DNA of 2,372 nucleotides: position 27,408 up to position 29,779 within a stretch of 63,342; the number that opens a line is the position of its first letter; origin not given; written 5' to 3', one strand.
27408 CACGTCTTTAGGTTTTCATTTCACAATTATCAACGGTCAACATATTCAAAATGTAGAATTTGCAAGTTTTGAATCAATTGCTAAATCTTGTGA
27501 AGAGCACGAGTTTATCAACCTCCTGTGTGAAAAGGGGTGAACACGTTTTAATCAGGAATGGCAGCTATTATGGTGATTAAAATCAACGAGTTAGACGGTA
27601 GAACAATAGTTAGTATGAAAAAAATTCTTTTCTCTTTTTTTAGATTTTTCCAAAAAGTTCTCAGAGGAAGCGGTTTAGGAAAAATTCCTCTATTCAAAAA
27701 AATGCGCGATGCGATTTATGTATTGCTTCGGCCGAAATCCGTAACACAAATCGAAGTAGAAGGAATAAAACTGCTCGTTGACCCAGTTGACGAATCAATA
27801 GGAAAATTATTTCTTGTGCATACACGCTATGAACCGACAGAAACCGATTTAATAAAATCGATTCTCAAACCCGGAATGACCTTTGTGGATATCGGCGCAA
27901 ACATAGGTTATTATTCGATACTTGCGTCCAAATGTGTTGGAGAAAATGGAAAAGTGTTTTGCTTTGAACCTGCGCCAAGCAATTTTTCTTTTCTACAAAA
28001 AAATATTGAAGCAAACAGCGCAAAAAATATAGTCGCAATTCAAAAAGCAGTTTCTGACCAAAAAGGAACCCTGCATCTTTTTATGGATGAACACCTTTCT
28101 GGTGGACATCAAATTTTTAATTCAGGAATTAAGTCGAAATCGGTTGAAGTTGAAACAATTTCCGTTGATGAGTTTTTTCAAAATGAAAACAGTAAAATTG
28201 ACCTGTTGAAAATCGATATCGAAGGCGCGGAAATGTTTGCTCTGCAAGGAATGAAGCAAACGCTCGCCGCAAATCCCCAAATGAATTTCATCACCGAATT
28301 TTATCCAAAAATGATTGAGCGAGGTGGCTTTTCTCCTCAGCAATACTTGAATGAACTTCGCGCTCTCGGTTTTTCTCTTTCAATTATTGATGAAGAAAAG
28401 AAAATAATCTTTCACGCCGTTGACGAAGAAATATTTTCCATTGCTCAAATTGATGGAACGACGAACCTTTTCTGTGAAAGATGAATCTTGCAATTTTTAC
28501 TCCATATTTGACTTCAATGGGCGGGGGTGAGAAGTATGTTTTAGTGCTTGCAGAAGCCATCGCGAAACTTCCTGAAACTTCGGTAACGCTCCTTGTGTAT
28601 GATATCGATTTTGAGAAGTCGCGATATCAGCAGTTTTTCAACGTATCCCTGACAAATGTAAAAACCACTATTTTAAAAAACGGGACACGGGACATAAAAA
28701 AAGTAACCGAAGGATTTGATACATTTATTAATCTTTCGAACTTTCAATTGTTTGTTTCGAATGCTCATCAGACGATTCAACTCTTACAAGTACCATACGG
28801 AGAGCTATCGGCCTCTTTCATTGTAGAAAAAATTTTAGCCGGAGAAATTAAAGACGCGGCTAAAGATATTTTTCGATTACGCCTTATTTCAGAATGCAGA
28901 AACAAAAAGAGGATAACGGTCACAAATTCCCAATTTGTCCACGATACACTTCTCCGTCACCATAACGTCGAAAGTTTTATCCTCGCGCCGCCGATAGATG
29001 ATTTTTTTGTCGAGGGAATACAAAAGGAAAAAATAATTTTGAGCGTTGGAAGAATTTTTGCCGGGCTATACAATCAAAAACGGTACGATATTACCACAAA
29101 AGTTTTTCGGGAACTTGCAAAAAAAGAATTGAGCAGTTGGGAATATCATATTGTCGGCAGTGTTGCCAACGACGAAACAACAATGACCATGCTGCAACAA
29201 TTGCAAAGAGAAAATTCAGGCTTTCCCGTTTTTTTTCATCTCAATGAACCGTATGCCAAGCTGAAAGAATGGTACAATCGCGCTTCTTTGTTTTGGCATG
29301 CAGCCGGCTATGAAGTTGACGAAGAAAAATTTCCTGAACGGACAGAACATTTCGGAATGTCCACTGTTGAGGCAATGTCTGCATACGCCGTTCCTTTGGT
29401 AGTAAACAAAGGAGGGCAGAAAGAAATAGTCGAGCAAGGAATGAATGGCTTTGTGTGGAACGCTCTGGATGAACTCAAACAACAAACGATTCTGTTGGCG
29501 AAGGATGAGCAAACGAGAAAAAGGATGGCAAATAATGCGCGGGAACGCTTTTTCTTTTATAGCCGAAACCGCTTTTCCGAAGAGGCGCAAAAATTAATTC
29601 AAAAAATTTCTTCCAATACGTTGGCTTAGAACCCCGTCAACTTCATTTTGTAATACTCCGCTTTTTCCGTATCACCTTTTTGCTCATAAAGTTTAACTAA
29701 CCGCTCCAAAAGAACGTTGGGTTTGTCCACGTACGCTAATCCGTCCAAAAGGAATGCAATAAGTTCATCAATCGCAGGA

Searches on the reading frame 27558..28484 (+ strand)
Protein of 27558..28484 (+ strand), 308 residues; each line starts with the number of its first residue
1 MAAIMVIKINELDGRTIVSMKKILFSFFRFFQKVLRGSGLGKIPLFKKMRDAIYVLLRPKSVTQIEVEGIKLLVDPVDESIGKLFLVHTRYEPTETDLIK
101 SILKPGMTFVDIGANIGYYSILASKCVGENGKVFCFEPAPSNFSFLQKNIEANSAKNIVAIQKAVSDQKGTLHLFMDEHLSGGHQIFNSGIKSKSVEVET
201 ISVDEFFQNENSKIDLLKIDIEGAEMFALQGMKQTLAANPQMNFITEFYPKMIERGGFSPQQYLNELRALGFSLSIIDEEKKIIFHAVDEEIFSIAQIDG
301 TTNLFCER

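Call 14: search_protein_families(library=pfam, proteins=[window:27558-28484:+], max_evalue=0.00001)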
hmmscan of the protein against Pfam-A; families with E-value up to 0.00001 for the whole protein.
window:27558-28484:+ (308 aa): 2 families
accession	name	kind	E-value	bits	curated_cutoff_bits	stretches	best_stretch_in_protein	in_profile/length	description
PF05050.19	Methyltransf_21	-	8.7e-24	85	22.7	1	111-273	1-172/173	Methyltransferase FkbM domain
PF02475.24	TRM5-TYW2_MTfase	-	5.5e-07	30.1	28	1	94-167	25-98/164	TRM5/TYW2 methyltransferase domain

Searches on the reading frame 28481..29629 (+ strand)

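Call 14: search_protein_families(library=pfam, proteins=[window:28481-29629:+], max_evalue=0.00001)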
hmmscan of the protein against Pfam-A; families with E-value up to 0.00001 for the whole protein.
window:28481-29629:+ (382 aa): 2 families
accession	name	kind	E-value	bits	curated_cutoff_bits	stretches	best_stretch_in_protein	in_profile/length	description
PF00534.26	Glycos_transf_1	-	3.2e-23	82.6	26.4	1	175-356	6-172/172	Glycosyl transferases group 1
PF13692.12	Glyco_trans_1_4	-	1.1e-12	48.8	27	1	184-340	2-140/142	Glycosyl transferases group 1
